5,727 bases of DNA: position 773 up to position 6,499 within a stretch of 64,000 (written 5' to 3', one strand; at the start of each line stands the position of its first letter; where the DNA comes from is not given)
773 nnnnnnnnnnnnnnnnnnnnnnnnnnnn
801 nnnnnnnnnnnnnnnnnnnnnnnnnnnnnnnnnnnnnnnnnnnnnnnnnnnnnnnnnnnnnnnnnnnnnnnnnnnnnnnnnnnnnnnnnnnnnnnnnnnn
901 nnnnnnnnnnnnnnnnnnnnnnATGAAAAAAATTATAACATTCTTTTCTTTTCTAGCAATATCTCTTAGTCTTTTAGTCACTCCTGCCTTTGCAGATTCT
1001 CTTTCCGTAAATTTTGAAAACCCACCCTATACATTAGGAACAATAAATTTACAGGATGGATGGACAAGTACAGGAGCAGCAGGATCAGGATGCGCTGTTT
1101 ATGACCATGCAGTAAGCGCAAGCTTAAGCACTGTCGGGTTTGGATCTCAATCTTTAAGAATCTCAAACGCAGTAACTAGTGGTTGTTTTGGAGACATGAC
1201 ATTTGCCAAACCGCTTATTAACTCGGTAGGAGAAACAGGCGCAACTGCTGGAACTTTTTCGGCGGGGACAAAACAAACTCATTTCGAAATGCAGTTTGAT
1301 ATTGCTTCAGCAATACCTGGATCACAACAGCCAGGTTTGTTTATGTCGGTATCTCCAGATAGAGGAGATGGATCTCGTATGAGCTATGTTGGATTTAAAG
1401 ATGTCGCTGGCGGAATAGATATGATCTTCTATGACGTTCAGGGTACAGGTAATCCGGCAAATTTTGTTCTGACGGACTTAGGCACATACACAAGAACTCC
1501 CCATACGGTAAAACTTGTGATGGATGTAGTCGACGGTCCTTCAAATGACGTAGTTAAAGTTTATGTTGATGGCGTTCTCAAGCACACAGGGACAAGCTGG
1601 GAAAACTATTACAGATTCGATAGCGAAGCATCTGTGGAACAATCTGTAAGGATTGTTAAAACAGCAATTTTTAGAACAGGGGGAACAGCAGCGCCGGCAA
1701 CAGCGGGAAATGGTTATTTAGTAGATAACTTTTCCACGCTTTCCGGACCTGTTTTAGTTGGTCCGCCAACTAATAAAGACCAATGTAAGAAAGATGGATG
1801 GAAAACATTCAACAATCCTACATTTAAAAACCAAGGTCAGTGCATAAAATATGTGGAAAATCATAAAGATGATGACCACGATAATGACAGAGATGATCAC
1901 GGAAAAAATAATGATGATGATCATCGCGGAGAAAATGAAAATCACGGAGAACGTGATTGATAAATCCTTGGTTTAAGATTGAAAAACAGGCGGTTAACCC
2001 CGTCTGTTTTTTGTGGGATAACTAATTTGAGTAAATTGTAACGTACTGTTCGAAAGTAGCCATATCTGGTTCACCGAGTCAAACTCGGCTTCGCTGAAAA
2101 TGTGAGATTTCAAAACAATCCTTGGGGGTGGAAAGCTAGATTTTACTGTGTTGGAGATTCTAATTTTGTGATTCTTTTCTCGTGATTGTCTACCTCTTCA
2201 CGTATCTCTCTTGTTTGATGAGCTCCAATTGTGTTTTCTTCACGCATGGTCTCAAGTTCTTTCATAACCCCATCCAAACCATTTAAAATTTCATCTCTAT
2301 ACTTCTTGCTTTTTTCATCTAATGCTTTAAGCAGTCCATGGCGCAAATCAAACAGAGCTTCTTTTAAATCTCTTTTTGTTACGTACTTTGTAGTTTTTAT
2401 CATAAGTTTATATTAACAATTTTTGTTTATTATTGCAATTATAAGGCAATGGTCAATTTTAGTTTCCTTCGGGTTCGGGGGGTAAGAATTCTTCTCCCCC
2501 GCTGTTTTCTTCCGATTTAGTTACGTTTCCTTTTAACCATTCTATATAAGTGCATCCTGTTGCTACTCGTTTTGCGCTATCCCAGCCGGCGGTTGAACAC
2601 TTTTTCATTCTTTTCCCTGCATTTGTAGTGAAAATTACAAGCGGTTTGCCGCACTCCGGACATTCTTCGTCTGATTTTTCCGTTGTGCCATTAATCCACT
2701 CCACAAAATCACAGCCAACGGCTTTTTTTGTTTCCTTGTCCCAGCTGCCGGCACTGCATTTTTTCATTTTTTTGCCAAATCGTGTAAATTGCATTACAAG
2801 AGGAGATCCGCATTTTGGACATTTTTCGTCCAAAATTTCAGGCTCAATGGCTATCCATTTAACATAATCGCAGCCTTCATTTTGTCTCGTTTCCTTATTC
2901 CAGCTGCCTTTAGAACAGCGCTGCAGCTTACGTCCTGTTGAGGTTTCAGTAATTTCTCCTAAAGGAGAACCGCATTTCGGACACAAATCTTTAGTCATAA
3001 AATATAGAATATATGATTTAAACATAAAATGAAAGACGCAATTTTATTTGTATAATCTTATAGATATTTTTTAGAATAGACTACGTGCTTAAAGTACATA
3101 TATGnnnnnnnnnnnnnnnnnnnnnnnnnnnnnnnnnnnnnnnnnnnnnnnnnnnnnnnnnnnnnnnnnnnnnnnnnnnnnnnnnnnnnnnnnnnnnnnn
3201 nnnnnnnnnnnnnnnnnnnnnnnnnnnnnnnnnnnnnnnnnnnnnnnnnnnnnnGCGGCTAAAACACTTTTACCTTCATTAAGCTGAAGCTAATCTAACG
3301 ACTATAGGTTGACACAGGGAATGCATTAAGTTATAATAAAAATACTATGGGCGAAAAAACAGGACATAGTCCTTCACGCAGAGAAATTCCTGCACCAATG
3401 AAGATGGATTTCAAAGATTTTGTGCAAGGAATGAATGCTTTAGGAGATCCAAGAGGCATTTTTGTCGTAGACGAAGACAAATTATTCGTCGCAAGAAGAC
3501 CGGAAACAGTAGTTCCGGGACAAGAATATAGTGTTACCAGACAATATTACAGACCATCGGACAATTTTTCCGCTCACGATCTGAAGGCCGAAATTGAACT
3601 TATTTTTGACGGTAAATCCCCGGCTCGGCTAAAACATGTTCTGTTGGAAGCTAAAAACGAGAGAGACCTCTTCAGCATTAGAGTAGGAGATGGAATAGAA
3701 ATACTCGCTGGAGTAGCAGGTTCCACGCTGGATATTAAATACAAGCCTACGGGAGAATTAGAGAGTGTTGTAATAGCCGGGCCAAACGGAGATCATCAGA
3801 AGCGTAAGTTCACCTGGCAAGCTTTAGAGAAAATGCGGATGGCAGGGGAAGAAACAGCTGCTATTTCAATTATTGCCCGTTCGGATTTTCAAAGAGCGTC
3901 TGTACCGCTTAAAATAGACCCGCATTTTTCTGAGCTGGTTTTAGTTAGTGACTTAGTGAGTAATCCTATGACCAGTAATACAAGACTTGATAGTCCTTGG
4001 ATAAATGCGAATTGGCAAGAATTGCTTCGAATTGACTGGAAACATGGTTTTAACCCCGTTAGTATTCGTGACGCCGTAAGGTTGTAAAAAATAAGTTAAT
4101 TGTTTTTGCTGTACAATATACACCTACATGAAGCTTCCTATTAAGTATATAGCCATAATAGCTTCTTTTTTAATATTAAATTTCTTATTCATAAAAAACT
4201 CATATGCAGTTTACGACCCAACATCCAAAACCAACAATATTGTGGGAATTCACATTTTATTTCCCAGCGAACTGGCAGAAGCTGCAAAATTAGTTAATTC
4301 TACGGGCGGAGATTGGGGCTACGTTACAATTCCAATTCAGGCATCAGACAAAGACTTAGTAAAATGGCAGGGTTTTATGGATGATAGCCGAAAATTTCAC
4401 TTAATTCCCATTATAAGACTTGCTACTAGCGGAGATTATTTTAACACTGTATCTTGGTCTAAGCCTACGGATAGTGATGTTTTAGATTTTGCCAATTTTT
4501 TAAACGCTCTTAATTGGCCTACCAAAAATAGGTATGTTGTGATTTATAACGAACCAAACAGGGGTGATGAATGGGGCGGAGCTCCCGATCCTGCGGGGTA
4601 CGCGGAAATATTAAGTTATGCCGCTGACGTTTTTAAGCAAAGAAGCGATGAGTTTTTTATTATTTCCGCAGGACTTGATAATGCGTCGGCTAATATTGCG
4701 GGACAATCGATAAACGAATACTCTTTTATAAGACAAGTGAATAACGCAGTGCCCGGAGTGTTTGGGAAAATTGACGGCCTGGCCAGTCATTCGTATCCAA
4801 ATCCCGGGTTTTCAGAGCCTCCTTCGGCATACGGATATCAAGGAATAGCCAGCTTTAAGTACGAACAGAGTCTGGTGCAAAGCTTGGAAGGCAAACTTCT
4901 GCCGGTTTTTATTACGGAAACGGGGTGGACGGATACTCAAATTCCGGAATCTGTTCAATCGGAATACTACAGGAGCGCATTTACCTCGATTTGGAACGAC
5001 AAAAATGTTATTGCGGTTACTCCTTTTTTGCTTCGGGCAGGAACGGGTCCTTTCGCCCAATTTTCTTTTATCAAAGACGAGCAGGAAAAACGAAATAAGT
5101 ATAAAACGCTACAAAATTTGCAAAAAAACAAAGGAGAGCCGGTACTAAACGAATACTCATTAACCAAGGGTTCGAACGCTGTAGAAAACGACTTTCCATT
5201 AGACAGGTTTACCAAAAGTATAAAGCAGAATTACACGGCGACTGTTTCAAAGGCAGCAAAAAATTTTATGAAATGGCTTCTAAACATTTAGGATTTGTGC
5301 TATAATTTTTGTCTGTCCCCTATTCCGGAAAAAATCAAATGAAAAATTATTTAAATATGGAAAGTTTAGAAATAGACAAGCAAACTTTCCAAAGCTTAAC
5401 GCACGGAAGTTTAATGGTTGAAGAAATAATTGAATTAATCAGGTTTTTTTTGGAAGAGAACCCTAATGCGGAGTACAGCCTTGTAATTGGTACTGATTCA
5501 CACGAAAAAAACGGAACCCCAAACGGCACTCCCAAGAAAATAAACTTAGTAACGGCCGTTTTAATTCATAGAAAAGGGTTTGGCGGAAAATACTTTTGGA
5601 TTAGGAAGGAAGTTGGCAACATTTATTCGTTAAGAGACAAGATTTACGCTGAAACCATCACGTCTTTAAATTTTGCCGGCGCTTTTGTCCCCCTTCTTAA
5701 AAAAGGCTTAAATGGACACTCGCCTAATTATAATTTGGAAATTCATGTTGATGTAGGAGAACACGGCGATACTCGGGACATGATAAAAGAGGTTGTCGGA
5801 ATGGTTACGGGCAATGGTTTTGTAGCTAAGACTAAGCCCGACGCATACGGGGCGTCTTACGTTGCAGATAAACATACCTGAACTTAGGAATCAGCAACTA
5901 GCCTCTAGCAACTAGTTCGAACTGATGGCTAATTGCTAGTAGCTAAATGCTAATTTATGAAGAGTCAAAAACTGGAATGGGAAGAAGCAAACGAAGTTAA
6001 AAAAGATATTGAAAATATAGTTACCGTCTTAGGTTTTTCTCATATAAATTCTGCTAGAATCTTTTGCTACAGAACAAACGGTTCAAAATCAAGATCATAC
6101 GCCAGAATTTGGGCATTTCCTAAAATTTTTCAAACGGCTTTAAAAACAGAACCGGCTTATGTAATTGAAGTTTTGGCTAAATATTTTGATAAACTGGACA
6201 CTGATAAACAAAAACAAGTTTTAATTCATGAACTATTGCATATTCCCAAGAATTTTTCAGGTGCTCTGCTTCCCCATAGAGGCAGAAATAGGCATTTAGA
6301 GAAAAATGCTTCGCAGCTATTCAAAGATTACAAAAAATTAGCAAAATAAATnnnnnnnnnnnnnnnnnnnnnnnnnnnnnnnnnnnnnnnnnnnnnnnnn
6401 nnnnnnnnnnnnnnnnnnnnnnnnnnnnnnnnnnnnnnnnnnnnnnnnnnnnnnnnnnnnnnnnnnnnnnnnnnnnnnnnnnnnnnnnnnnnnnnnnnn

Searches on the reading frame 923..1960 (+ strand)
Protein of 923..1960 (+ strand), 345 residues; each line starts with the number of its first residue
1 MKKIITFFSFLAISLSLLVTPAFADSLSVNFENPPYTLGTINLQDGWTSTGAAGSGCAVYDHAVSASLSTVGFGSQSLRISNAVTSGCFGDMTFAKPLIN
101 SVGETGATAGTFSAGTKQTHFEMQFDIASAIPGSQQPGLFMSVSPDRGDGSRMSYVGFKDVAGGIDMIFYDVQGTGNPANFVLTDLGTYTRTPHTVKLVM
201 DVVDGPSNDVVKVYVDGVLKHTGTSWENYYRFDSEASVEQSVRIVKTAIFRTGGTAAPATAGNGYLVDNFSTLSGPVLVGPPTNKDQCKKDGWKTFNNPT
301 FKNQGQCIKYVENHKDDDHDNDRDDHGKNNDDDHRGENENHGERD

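Call 34: search_protein_families(library=pfam, proteins=[window:923-1960:+], max_evalue=0.001)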
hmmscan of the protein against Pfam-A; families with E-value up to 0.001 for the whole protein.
window:923-1960:+ (345 aa): 0 families

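Call 72: find_encoding_contigs(protein=window:923-1960:+, flank=10000, max_places=3)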
Protein window:923-1960:+ (345 aa): 3 contigs read that carry it; 2 places shown.
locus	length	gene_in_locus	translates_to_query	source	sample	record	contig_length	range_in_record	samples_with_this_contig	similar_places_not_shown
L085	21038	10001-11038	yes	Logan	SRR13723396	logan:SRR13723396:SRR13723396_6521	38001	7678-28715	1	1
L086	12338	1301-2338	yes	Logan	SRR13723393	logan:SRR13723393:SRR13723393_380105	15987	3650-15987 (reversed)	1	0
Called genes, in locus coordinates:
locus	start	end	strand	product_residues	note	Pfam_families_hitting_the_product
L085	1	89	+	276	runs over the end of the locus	-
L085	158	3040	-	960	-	PF00005:ABC_tran (faint), PF02463:SMC_N (faint), PF13175:AAA_15 (faint), PF13555:AAA_29 (faint), PF20703:nSTAND1 (faint), PF17760:UvrA_inter, PF17755:UvrA_DNA-bind, PF03193:RsgA_GTPase (weak), +1 more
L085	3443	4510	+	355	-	PF00478:IMPDH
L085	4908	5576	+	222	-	-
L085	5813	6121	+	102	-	-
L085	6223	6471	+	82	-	-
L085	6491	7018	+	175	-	-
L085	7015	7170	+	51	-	-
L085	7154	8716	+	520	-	PF00239:Resolvase, PF07508:Recombinase (weak), PF13408:Zn_ribbon_recom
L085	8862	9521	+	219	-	PF05552:MS_channel_1st_1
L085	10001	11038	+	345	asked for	-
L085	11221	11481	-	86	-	-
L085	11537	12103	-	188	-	PF01396:Zn_ribbon_Top1 (faint), PF06677:Auto_anti-p27 (faint), PF09723:Zn_ribbon_8 (faint), PF26040:Zn_ribbon_CLPX_N (faint), PF03119:DNA_ligase_ZBD (faint), PF13240:Zn_Ribbon_1 (faint)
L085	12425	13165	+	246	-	-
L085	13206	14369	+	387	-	-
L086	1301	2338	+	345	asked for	-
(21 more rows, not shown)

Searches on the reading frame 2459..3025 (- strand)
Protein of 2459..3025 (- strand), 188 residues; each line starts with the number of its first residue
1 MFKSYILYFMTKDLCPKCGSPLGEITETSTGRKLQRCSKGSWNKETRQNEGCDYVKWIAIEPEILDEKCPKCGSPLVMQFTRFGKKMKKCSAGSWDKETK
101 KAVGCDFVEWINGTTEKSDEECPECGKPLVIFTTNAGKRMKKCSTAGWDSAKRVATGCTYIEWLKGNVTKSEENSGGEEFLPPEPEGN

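Call 34: search_protein_families(library=pfam, proteins=[window:2459-3025:-], max_evalue=0.001)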
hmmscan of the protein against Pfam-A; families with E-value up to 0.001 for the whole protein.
window:2459-3025:- (188 aa): 15 families
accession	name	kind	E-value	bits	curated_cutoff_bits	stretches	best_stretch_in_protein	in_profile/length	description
PF01396.24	Zn_ribbon_Top1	-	1.5e-09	37.9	32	1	66-85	1-20/39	Topoisomerase DNA binding C4 zinc finger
PF06677.18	Auto_anti-p27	-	7.5e-09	36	24.1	0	65-77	14-26/40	Sjogren's syndrome/scleroderma autoantigen 1 (Autoantigen p27)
PF03119.21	DNA_ligase_ZBD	-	4.7e-07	30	25.8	0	68-78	1-11/27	NAD-dependent DNA ligase C4 zinc finger domain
PF09723.15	Zn_ribbon_8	-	1.4e-06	28.7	34.4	0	107-128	15-36/41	Zinc ribbon domain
PF13240.11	Zn_Ribbon_1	-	1.1e-05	25.5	25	0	68-76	15-23/23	zinc-ribbon domain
PF13453.11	Zn_ribbon_TFIIB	-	0.00015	21.5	22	0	15-38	2-23/41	Transcription factor zinc-finger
PF13248.11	Zn_ribbon_3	-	0.00018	21.3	27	0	64-76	14-26/26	zinc-ribbon domain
PF04606.18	Ogr_Delta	-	0.00023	21.5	26.3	0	121-136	1-16/47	Ogr/Delta-like zinc finger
PF04423.19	Rad50_zn_hook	-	0.0003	21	24.3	0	107-129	8-29/52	Rad50 zinc hook motif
PF23549.1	Zn_ribbon_GRF_2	-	0.00031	20.9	27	0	121-139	3-21/45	GRF-like zinc ribbon domain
PF18912.6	DZR_2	-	0.00033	20.8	27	0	9-24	33-48/56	Double zinc ribbon domain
PF04135.18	Nop10p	-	0.0004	20.8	27.2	0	65-77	16-28/52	Nucleolar RNA-binding protein, Nop10p family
PF07754.17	HVO_2753_ZBP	-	0.00043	20.5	33.2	0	120-131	17-28/46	Small zinc finger protein HVO_2753-like, Zn-binding pocket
PF17309.7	DUF5356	-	0.0007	20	26.4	0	24-44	30-50/135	Family of unknown function (DUF5356)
PF13005.12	zf-IS66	-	0.00084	20.1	27.3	0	14-29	3-18/46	zinc-finger binding domain of transposase IS66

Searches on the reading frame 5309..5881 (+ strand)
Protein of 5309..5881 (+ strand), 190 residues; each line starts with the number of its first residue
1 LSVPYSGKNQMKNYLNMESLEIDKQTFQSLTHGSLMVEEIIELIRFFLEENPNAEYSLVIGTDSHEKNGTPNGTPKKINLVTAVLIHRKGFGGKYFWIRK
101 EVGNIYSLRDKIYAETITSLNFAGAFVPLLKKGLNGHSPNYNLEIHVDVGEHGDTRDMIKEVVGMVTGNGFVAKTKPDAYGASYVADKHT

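Call 3: search_protein_families(library=pfam, proteins=[window:5309-5881:+], max_evalue=0.01)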
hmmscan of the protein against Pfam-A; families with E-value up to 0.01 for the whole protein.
window:5309-5881:+ (190 aa): 1 family
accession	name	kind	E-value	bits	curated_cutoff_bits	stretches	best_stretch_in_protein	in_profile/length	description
PF04308.18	RNaseH_like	-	1.7e-42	145.2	25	1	39-190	1-144/145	Ribonuclease H-like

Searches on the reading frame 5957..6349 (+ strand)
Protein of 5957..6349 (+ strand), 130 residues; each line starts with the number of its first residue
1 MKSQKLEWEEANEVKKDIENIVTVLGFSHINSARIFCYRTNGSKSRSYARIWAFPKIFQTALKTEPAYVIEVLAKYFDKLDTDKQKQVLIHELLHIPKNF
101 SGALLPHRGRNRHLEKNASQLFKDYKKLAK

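Call 3: search_protein_families(library=pfam, proteins=[window:5957-6349:+], max_evalue=0.01)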
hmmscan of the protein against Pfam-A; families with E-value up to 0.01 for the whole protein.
window:5957-6349:+ (130 aa): 1 family
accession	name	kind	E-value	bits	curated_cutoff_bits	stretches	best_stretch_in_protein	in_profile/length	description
PF18894.6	PhageMetallopep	-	1.1e-23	84.2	23.7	1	7-107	2-110/134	Putative phage metallopeptidase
